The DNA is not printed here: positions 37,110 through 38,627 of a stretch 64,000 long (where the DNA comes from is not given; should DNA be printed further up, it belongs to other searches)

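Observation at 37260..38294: Cys-type SelD inside a molybdenum-hydroxylase operon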

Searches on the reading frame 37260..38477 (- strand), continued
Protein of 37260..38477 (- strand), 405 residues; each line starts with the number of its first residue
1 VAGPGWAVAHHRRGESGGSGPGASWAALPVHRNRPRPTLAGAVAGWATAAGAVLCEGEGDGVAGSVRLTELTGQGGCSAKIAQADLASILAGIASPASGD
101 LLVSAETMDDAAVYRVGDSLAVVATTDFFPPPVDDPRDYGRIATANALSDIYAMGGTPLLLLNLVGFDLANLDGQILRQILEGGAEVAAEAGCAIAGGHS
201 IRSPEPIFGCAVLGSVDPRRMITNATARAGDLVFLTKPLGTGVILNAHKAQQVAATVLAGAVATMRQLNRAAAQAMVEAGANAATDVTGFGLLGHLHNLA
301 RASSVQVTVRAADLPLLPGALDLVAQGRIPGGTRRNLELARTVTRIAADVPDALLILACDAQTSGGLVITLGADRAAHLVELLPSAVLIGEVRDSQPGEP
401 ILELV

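Call 48: find_related_loci(query=A1, collection=metagenome_contigs, flank=6000)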
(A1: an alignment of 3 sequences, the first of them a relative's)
Query A1 (633 aa) in metagenome_contigs; peptide patterns used: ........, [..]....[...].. (x = any residue, [..] = any of these).
600 stretches matched a pattern (row limit reached: there are more); 583 encode a relative of the query (tblastn E <= 1e-3); the best 80 are kept; 80 distinct loci.
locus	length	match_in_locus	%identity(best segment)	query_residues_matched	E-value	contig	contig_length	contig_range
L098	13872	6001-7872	39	2-631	4e-116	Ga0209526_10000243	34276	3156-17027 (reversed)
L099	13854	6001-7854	39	2-624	3e-113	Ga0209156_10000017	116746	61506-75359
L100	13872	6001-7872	40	2-631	5e-113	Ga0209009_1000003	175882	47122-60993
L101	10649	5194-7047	41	2-624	7e-111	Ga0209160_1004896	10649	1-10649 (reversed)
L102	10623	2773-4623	38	4-631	5e-110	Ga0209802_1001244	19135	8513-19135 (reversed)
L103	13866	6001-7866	40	4-631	1e-109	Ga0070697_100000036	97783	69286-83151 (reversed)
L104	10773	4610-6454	39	4-624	3e-109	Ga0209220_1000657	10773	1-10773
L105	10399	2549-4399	37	4-631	2e-107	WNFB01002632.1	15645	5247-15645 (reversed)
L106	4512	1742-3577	38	4-632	7e-107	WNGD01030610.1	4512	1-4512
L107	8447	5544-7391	41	4-624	8e-106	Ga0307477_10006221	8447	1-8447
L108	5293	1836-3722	34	1-624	7e-105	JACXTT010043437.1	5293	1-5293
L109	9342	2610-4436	39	5-629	3e-104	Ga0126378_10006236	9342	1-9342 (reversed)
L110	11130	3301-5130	39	4-629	2e-104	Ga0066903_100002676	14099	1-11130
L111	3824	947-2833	35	1-624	7e-105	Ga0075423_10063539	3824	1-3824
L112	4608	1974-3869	34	3-624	2e-101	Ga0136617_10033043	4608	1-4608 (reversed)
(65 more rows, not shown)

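Call 49: find_encoding_contigs(protein=P0003, flank=6000, max_places=3)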
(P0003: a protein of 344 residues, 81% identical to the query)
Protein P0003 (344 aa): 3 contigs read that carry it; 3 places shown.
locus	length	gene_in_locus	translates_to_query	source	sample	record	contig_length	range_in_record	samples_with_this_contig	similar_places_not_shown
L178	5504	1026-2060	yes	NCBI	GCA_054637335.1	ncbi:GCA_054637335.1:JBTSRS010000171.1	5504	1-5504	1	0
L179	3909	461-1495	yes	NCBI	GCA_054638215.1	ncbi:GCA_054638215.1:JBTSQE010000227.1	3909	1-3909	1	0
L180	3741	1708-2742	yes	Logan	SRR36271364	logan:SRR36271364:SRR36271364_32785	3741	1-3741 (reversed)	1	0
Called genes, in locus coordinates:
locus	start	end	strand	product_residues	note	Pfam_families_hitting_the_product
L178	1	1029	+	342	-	PF25461:Beta-barrel_SelB (weak), PF09107:WHD_3rd_SelB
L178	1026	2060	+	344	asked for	PF00586:AIRS, PF02769:AIRS_C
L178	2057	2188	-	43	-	-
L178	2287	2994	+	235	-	PF11706:zf-CGNR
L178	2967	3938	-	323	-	PF13510:Fer2_4, PF00037:Fer4 (faint), PF13187:Fer4_9 (faint), PF13237:Fer4_10 (faint), PF22117:Fer4_Nqo3 (weak), PF12838:Fer4_7, PF04879:Molybdop_Fe4S4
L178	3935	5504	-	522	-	PF01257:2Fe-2S_thioredx (weak), PF01512:Complex1_51K, PF10531:SLBB (weak), PF22461:SLBB_2 (weak), PF10589:NADH_4Fe-4S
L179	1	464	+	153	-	PF09107:WHD_3rd_SelB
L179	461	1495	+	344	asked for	PF00586:AIRS, PF02769:AIRS_C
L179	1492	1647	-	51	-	-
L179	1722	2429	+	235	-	PF11706:zf-CGNR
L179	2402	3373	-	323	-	PF13510:Fer2_4, PF00037:Fer4 (faint), PF13187:Fer4_9 (faint), PF13237:Fer4_10 (faint), PF22117:Fer4_Nqo3 (weak), PF12838:Fer4_7, PF04879:Molybdop_Fe4S4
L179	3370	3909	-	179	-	PF10531:SLBB (weak), PF10589:NADH_4Fe-4S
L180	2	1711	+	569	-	?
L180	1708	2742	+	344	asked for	PF00586:AIRS, PF02769:AIRS_C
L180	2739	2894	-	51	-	-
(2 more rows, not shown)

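Call 53: find_homologous_proteins(query=L005:8092-9993:+, max_evalue=1e-80)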
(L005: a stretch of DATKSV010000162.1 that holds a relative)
Query L005:8092-9993:+ (633 aa): 1569 proteins with E <= 1e-80 among 8000 candidates; the best 120 are listed.
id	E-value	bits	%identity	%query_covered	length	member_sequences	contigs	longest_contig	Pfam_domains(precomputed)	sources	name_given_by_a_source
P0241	0.0e+0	1354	100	100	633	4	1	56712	PF01926.30,PF09107.18,PF09106.18,PF00009.34,PF25461.2,PF03144.32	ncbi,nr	ncbi:MAG TPA: SelB C-terminal domain-containing protein [Candidatus Nanopelagicaceae bacterium]|nr:S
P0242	0.0e+0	1218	90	100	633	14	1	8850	PF01926.30,PF09107.18,PF09106.18,PF00009.34,PF25461.2,PF03144.32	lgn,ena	-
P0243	0.0e+0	1087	79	100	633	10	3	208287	PF09107.18,PF00009.34,PF25461.2,PF03144.32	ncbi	ncbi:MAG: selenocysteine-specific translation elongation factor [Candidatus Dormibacteria bacterium]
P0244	0.0e+0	1064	78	100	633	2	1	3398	PF01926.30,PF09107.18,PF00009.34,PF25461.2,PF03144.32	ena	-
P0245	0.0e+0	1056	78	100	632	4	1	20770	PF09107.18,PF09106.18,PF00009.34,PF25461.2,PF03144.32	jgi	-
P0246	2.9e-298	1009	75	99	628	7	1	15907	PF09107.18,PF00009.34,PF25461.2,PF03144.32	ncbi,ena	-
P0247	5.9e-271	919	69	100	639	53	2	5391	PF01926.30,PF09107.18,PF00009.34,PF25461.2,PF16365.12,PF03144.32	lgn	-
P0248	1.9e-266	904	67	100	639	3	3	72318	PF09107.18,PF00009.34,PF25461.2,PF03144.32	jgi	jgi:selenocysteine-specific elongation factor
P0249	7.2e-261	885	66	100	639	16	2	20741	PF09107.18,PF00009.34,PF25461.2,PF03144.32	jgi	jgi:selenocysteine-specific elongation factor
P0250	6.6e-259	879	67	99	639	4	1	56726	PF01926.30,PF09107.18,PF00009.34,PF25461.2,PF03144.32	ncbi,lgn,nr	ncbi:MAG TPA: selenocysteine-specific translation elongation factor [Candidatus Dormibacteraeota bac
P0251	3.4e-255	867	66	100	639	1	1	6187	PF09107.18,PF00009.34,PF25461.2,PF03144.32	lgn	-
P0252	9.0e-254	862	66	99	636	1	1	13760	PF09107.18,PF00009.34,PF25461.2,PF03144.32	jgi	jgi:selenocysteine-specific elongation factor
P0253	9.5e-238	809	61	99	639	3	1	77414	PF09107.18,PF00009.34,PF25461.2,PF03144.32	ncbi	ncbi:MAG: selenocysteine-specific translation elongation factor [Candidatus Dormibacteria bacterium]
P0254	4.0e-236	804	61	100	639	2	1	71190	PF09107.18,PF00009.34,PF25461.2,PF03144.32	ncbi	-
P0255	2.5e-231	788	59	100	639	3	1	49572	PF09107.18,PF09106.18,PF00009.34,PF25461.2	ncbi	-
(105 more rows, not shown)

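Call 54: find_encoding_contigs(protein=P0243, flank=10000, max_places=3)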
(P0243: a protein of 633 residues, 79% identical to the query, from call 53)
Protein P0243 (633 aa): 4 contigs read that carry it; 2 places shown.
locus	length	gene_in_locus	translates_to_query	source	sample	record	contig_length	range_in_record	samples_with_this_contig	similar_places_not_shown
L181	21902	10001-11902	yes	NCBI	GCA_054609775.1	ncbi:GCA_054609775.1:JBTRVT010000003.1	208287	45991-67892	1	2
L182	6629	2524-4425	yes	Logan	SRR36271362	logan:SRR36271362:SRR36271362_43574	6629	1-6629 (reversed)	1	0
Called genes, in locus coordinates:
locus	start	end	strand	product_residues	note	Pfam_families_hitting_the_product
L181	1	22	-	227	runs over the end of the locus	PF04402:SIMPL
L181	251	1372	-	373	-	PF14659:Phage_int_SAM_3, PF00589:Phage_integrase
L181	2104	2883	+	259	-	PF09407:AbiEi_1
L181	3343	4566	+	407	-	PF06722:EryCIII-like_C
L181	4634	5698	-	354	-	PF00293:NUDIX, PF13489:Methyltransf_23, PF02353:CMAS (weak), PF08241:Methyltransf_11, PF08242:Methyltransf_12, PF13649:Methyltransf_25, PF13847:Methyltransf_31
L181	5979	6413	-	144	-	PF05168:HEPN (weak)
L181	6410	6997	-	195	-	PF12802:MarR_2, PF01047:MarR, PF12840:HTH_20 (weak), PF13936:HTH_38 (weak)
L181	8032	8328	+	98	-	-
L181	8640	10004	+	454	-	PF12390:Se-cys_synth_N (weak), PF03841:SelA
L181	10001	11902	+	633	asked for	PF00009:GTP_EFTU, PF03144:GTP_EFTU_D2, PF25461:Beta-barrel_SelB (weak), PF09107:WHD_3rd_SelB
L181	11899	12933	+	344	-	PF00586:AIRS, PF02769:AIRS_C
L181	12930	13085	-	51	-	-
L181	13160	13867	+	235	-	PF11706:zf-CGNR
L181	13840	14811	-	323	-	PF13510:Fer2_4, PF00037:Fer4 (faint), PF13187:Fer4_9 (faint), PF13237:Fer4_10 (faint), PF22117:Fer4_Nqo3 (weak), PF12838:Fer4_7, PF04879:Molybdop_Fe4S4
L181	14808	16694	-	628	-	PF01257:2Fe-2S_thioredx, PF01512:Complex1_51K, PF10531:SLBB (weak), PF22461:SLBB_2 (weak), PF10589:NADH_4Fe-4S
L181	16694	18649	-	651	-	-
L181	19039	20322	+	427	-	PF07690:MFS_1, PF12832:MFS_1_like (faint), PF07690:MFS_1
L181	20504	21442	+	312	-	PF00682:HMGL-like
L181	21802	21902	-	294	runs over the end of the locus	PF03631:Virul_fac_BrkB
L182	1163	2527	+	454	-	PF12390:Se-cys_synth_N (weak), PF03841:SelA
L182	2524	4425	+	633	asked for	PF00009:GTP_EFTU, PF03144:GTP_EFTU_D2, PF25461:Beta-barrel_SelB (weak), PF09107:WHD_3rd_SelB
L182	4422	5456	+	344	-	PF00586:AIRS, PF02769:AIRS_C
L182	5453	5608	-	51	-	-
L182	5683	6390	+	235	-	PF11706:zf-CGNR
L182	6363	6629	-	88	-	?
